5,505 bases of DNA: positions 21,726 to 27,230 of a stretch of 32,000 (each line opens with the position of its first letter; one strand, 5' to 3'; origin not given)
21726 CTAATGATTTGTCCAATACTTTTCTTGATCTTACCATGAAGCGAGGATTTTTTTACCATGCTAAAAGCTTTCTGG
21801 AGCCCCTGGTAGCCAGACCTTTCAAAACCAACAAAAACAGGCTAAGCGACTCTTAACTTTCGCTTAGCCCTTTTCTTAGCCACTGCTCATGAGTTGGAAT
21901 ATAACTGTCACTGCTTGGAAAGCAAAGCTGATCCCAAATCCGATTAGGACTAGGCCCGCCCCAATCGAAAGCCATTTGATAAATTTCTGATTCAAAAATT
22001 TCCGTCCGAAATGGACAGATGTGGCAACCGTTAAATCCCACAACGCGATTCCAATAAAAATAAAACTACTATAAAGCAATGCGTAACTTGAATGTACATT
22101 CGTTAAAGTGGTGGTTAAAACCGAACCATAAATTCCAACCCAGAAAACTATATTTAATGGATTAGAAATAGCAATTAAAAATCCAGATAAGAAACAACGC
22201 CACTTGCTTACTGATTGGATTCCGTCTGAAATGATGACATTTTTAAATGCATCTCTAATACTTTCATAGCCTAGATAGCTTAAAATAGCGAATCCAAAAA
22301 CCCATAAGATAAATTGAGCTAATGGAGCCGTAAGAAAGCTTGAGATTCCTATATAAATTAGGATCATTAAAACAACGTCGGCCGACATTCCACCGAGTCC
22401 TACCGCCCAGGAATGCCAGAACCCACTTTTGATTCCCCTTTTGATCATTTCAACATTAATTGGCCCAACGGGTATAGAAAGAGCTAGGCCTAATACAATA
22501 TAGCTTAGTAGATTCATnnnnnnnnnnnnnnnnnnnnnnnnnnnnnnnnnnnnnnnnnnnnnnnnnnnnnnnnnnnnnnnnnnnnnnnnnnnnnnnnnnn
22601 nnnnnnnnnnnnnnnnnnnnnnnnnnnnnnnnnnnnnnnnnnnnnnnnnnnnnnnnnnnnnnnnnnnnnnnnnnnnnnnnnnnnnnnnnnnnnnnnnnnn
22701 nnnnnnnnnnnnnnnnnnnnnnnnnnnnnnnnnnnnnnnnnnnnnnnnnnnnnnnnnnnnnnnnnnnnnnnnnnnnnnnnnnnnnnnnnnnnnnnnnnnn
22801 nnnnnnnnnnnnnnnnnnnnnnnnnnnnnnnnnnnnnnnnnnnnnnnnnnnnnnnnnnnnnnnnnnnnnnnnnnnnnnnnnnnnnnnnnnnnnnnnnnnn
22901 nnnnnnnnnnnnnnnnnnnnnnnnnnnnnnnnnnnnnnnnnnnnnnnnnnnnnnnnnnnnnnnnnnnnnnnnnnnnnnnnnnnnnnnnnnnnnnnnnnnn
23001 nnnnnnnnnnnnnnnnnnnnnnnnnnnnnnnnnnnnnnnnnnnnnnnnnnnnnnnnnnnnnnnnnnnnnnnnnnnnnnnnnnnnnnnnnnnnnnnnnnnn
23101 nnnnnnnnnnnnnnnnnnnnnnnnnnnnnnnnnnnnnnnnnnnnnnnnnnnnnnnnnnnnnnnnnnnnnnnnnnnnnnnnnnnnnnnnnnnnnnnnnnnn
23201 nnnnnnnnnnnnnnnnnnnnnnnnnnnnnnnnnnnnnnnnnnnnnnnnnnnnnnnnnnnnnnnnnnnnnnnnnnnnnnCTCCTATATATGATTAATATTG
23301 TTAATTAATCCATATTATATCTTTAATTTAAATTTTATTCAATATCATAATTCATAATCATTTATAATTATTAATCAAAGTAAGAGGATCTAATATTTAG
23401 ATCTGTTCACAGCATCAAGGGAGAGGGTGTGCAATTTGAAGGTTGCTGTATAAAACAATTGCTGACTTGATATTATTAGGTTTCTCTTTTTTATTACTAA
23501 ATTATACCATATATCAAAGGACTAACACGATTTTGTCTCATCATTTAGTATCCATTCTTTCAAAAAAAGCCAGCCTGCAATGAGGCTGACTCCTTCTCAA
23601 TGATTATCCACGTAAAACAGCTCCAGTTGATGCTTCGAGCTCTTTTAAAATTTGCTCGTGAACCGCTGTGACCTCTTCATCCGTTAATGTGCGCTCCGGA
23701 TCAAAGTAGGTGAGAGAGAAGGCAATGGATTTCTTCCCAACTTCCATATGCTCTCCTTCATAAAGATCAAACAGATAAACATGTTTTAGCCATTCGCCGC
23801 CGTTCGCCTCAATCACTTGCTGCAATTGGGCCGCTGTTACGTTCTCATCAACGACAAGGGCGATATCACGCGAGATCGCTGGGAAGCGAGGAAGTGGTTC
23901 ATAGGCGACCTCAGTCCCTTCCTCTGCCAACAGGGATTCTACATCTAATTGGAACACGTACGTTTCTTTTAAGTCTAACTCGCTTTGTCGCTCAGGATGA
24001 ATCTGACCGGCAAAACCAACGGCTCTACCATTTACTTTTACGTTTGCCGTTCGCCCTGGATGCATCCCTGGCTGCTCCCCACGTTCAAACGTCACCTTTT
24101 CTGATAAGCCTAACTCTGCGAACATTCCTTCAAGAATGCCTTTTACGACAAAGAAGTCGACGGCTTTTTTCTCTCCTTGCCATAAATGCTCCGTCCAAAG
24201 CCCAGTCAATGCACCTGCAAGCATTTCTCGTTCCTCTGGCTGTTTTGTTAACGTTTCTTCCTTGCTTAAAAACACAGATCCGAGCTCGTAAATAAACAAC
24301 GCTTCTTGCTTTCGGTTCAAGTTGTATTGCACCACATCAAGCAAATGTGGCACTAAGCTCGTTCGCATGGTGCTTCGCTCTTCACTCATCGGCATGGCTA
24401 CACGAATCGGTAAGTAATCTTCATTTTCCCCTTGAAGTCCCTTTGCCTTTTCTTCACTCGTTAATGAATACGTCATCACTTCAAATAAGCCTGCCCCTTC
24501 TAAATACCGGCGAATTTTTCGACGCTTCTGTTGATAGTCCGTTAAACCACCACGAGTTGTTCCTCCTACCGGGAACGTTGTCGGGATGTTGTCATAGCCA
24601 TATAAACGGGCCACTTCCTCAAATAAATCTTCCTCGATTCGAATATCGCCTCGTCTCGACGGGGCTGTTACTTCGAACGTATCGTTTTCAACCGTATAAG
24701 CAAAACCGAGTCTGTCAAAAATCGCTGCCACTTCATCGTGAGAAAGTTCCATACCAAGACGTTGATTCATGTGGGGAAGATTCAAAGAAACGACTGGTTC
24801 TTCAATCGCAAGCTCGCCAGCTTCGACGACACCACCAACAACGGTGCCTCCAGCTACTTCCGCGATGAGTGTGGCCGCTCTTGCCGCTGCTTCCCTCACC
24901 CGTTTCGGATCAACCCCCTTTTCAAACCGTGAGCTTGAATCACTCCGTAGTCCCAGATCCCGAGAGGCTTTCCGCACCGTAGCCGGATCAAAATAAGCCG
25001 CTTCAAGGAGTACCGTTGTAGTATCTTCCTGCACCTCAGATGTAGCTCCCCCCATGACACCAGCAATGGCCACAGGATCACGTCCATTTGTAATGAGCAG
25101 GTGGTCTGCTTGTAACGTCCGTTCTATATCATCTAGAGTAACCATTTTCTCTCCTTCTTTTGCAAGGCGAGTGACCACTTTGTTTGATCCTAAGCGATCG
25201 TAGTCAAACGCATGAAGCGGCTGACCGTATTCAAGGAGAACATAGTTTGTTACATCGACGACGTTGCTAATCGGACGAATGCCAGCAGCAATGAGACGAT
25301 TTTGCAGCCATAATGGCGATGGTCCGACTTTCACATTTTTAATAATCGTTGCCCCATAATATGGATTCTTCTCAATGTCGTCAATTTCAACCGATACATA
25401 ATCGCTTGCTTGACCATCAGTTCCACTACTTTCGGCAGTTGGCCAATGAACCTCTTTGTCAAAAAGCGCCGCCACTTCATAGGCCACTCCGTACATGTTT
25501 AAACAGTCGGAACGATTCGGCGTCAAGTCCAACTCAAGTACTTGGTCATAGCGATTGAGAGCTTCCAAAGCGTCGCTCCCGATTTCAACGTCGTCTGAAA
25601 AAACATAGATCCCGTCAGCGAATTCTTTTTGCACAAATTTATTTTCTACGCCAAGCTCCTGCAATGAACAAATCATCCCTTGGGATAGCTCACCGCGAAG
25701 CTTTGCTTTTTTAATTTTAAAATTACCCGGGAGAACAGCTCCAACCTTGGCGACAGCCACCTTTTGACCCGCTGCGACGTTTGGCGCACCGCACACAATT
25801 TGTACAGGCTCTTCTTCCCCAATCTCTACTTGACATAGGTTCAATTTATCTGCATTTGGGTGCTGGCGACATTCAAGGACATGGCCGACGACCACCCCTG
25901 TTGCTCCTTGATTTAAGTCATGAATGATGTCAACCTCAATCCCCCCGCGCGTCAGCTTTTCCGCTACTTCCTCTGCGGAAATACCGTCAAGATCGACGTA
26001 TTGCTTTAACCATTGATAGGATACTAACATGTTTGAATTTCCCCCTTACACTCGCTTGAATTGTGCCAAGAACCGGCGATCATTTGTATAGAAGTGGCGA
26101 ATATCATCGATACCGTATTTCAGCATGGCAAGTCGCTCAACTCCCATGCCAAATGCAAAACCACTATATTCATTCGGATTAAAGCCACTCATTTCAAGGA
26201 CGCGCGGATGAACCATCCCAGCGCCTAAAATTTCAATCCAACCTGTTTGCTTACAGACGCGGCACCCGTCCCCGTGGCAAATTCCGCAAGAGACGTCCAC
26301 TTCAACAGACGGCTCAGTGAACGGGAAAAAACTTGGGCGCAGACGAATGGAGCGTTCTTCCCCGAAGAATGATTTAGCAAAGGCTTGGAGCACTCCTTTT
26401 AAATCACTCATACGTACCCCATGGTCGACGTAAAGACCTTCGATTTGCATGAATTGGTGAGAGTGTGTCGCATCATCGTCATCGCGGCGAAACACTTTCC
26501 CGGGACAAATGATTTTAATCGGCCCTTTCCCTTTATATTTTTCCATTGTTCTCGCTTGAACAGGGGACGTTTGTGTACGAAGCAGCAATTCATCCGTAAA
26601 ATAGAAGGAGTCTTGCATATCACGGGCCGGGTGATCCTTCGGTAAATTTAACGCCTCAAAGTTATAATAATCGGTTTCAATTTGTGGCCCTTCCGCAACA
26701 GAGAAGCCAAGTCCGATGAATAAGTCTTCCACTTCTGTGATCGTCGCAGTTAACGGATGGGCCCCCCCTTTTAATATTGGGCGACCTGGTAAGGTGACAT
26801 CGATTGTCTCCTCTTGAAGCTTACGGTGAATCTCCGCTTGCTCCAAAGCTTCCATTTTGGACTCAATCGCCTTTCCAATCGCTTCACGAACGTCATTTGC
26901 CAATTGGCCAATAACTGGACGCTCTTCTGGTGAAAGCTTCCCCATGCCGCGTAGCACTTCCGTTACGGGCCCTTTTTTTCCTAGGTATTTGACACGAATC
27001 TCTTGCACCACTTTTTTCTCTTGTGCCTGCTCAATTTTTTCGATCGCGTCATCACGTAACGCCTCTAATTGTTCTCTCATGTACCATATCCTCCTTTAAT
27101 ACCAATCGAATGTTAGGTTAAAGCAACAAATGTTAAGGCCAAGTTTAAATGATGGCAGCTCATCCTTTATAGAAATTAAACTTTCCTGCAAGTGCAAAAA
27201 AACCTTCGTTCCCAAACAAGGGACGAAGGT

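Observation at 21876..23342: AT-rich two-gene cassette (YqcI/YcgG-family protein plus LysE exporter) inserted between zapA and pheT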

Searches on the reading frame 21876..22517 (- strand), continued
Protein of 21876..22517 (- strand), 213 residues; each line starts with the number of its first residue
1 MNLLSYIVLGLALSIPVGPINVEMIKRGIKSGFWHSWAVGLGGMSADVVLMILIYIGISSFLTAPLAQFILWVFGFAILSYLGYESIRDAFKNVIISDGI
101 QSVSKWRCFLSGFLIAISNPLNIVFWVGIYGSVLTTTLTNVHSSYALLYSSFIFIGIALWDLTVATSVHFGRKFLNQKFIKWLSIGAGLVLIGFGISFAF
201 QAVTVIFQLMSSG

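Call 36: find_encoding_contigs(protein=P0115, flank=5000, max_places=3)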
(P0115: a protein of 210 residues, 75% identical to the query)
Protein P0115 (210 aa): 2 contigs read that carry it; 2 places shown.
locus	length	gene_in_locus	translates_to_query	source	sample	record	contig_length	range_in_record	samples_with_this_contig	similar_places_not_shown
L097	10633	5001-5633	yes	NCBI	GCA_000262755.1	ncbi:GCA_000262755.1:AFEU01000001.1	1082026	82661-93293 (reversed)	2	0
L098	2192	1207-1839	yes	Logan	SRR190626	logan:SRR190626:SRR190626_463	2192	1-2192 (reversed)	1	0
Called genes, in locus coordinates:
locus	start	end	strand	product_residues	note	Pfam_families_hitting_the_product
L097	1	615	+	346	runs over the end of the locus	PF08240:ADH_N, PF16912:Glu_dehyd_C (weak), PF00107:ADH_zinc_N, PF13602:ADH_zinc_N_2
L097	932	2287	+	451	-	PF00202:Aminotran_3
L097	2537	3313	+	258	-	PF01258:zf-dskA_traR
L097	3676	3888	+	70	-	-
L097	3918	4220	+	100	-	-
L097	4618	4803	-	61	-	-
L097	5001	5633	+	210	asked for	PF01810:LysE, PF02659:Mntp (faint)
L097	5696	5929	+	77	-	-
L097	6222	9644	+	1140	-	PF09925:DUF2157 (weak)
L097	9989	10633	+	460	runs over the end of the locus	PF00483:NTP_transferase, PF01050:MannoseP_isomer, PF07883:Cupin_2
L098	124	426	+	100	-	-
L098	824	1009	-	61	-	-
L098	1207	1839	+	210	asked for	PF01810:LysE, PF02659:Mntp (faint)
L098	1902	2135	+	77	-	-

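Call 61: search_protein_families(library=pfam, proteins=[L091:4700-5461:+, L091:3463-3927:+], max_evalue=0.001)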
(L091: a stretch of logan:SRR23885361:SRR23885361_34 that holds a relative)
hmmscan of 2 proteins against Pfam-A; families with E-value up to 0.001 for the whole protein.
L091:4700-5461:+ (253 aa): 1 family
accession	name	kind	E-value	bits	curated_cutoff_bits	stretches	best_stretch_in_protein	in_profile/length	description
PF08892.16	YqcI_YcgG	-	6.7e-80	268.3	27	1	37-243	7-211/211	YqcI/YcgG family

L091:3463-3927:+ (154 aa): 8 families
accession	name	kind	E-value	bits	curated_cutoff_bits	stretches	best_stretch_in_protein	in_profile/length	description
PF01047.28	MarR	-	1.3e-15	57.5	24.6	1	48-96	11-59/59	MarR family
PF12802.13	MarR_2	-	5.1e-14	52.6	27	1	49-95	14-61/61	MarR family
PF13412.12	HTH_24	-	3e-07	30.3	21.9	1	48-84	11-47/48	Winged helix-turn-helix DNA-binding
PF13463.12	HTH_27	-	7.7e-06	26.5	22.2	1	50-98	13-62/68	Winged helix DNA-binding domain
PF13601.12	HTH_34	-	7.7e-06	26.4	27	1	48-103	8-63/80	Winged helix DNA-binding domain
PF01978.25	TrmB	-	4.9e-05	23.5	25.6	1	37-96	5-62/68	Sugar-specific transcriptional regulator TrmB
PF09339.16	HTH_IclR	-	0.0001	22.5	22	1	50-87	13-51/52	IclR helix-turn-helix domain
PF22381.2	Staph_reg_Sar_Rot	-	0.00064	20.2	27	0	59-109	30-82/85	Transcriptional regulator SarA/Rot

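Call 65: find_encoding_contigs(protein=P0129, flank=3500, max_places=3)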
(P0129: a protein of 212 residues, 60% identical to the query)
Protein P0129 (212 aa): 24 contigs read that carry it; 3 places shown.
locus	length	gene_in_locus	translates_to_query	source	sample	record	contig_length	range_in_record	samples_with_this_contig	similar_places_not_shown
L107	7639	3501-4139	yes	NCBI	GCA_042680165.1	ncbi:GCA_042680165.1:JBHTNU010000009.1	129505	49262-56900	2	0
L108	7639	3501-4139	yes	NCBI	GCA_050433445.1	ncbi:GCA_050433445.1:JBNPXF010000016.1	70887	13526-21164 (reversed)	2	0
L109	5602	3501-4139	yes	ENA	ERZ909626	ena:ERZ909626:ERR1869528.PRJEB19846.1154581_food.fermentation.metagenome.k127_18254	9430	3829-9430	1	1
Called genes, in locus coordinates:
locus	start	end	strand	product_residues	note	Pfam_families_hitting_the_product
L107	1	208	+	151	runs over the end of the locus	PF06983:3-dmu-9_3-mt (weak)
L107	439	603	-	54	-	-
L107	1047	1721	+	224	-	PF04542:Sigma70_r2, PF08281:Sigma70_r4_2, PF04545:Sigma70_r4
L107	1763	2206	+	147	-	PF00583:Acetyltransf_1, PF13673:Acetyltransf_10 (weak), PF13508:Acetyltransf_7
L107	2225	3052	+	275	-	PF12746:GNAT_acetyltran, PF13302:Acetyltransf_3 (weak)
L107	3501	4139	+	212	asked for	PF01810:LysE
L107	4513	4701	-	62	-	PF12840:HTH_20 (weak), PF01022:HTH_5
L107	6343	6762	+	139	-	-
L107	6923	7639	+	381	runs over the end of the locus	PF00999:Na_H_Exchanger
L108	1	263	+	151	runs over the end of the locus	PF06983:3-dmu-9_3-mt (weak)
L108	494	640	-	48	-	-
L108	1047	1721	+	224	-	PF04542:Sigma70_r2, PF08281:Sigma70_r4_2, PF04545:Sigma70_r4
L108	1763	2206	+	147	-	PF00583:Acetyltransf_1, PF13673:Acetyltransf_10 (weak), PF13508:Acetyltransf_7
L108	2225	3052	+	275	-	PF12746:GNAT_acetyltran, PF13302:Acetyltransf_3 (weak)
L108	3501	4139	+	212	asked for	PF01810:LysE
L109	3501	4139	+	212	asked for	PF01810:LysE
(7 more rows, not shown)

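Call 66: find_encoding_contigs(protein=P0149, flank=3500, max_places=3)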
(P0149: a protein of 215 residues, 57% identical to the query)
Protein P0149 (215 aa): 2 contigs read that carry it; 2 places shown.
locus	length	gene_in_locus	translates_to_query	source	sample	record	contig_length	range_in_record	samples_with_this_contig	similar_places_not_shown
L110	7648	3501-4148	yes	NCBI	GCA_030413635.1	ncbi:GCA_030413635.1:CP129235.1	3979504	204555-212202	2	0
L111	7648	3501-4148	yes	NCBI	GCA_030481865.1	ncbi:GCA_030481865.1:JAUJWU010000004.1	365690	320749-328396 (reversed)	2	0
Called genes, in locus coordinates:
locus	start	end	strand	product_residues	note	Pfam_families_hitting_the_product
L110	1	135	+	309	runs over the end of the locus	PF00005:ABC_tran, PF13304:AAA_21, PF13732:DrrA1-3_C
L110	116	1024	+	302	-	-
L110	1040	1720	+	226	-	-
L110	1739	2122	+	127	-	PF00903:Glyoxalase, PF06983:3-dmu-9_3-mt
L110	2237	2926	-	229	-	PF04172:LrgB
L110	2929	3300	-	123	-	PF03788:LrgA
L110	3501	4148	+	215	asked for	PF01810:LysE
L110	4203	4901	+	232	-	PF01987:AIM24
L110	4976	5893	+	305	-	PF11185:DUF2971 (weak)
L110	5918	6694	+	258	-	PF00106:adh_short, PF08659:KR, PF13561:adh_short_C2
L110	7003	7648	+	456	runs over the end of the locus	PF05525:Branch_AA_trans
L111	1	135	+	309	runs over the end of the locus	PF00005:ABC_tran, PF13304:AAA_21, PF13732:DrrA1-3_C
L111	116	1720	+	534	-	-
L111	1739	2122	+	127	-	PF00903:Glyoxalase, PF06983:3-dmu-9_3-mt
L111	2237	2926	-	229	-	PF04172:LrgB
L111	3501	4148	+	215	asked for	PF01810:LysE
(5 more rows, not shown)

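Call 67: find_encoding_contigs(protein=P0181, flank=3500, max_places=3)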
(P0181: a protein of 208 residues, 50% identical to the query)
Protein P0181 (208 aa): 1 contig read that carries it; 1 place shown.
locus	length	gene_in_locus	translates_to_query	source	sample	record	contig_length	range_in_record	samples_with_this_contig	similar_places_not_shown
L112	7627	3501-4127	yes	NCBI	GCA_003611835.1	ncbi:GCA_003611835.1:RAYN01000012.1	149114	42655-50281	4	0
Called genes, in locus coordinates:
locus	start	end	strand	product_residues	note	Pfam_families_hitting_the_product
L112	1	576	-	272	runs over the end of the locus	PF01226:Form_Nir_trans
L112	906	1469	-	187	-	PF00702:Hydrolase, PF13419:HAD_2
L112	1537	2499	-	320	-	PF00389:2-Hacid_dh, PF02826:2-Hacid_dh_C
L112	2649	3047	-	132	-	PF27872:Sec_acc_SLAP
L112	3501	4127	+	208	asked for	PF01810:LysE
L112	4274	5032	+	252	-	PF08892:YqcI_YcgG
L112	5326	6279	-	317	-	PF02274:ADI, PF19420:DDAH_eukar (faint)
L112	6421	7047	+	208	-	PF07875:Coat_F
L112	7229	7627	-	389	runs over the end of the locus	PF00083:Sugar_tr, PF07690:MFS_1, PF00083:Sugar_tr (weak), PF07690:MFS_1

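Call 74: search_protein_families(library=pfam, proteins=[L112:5326-6279:-], max_evalue=0.001)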
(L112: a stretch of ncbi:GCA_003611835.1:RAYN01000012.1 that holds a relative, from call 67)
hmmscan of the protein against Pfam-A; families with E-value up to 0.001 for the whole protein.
L112:5326-6279:- (317 aa): 2 families
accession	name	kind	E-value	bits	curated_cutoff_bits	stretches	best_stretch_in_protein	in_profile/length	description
PF02274.22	ADI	-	1.3e-18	67.7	22.8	1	77-214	113-259/377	Arginine deiminase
PF19420.4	DDAH_eukar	-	3e-08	33.7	23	1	268-311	244-290/291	N,N dimethylarginine dimethylhydrolase, eukaryotic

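Call 83: search_protein_families(library=padloc, proteins=[window:21876-22517:-], max_evalue=0.01)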
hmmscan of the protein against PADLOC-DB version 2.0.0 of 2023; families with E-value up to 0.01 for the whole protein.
window:21876-22517:- (213 aa): 0 families

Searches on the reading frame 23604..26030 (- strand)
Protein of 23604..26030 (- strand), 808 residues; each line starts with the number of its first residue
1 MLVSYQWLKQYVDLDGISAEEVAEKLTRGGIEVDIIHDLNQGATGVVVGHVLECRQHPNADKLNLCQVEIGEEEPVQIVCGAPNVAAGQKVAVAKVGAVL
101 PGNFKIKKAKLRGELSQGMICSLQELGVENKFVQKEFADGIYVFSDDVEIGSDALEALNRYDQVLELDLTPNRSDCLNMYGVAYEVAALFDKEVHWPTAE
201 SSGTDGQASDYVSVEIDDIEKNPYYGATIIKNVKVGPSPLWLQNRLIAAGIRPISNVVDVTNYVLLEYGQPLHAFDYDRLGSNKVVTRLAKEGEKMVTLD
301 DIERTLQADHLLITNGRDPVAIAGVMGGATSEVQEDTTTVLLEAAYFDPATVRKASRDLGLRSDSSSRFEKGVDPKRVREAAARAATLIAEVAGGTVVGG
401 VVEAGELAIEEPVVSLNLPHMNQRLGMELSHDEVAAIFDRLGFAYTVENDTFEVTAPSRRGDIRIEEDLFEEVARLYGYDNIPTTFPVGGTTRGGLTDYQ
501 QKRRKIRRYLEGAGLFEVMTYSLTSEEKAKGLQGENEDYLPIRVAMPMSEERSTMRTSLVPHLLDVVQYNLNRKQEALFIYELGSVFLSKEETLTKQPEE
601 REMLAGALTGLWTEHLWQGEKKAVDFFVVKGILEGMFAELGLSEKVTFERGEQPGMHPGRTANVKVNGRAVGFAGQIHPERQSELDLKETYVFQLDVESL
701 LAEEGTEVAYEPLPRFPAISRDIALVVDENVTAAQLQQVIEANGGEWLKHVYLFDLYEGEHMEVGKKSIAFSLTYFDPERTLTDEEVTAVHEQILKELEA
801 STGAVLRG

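Call 32: search_protein_families(library=pfam, proteins=[window:23604-26030:-], max_evalue=0.01)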
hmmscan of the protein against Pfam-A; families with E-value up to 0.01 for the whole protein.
window:23604-26030:- (808 aa): 5 families
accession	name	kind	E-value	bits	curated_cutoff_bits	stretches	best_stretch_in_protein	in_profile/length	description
PF17759.6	tRNA_synthFbeta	-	1.2e-75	254.1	22.4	1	482-697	1-214/214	Phenylalanyl tRNA synthetase beta chain CLM domain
PF03483.22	B3_4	-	1.3e-70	237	29.3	1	222-394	2-174/174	B3/4 domain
PF03147.19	FDX-ACB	-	2.2e-32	111.8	31.1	1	714-807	1-94/94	Ferredoxin-fold anticodon binding domain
PF01588.26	tRNA_bind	-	4.6e-26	91.2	27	1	46-151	1-94/96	Putative tRNA binding domain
PF03484.21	B5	-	5.1e-22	78.3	28.6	1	415-479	2-67/67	tRNA synthetase B5 domain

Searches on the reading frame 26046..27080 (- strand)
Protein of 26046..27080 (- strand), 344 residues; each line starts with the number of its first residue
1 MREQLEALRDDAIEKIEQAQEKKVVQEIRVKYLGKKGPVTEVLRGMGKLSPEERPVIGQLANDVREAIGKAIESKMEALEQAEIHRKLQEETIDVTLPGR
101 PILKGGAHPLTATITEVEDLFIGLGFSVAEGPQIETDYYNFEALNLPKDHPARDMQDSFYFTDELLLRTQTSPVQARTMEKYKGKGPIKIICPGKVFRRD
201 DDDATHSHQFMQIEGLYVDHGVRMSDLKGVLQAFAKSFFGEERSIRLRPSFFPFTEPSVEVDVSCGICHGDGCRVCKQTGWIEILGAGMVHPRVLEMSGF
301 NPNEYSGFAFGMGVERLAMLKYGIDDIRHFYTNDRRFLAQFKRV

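Call 32: search_protein_families(library=pfam, proteins=[window:26046-27080:-], max_evalue=0.01)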
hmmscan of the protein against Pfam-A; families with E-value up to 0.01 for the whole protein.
window:26046-27080:- (344 aa): 2 families
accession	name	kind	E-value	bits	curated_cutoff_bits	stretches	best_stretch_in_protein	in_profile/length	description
PF01409.25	tRNA-synt_2d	-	1.2e-107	359.4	19.8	1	92-341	1-246/246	tRNA synthetases class II core domain (F)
PF02912.23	Phe_tRNA-synt_N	-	1.6e-25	89.3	22.3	1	23-88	4-69/69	Aminoacyl tRNA synthetase class II, N-terminal domain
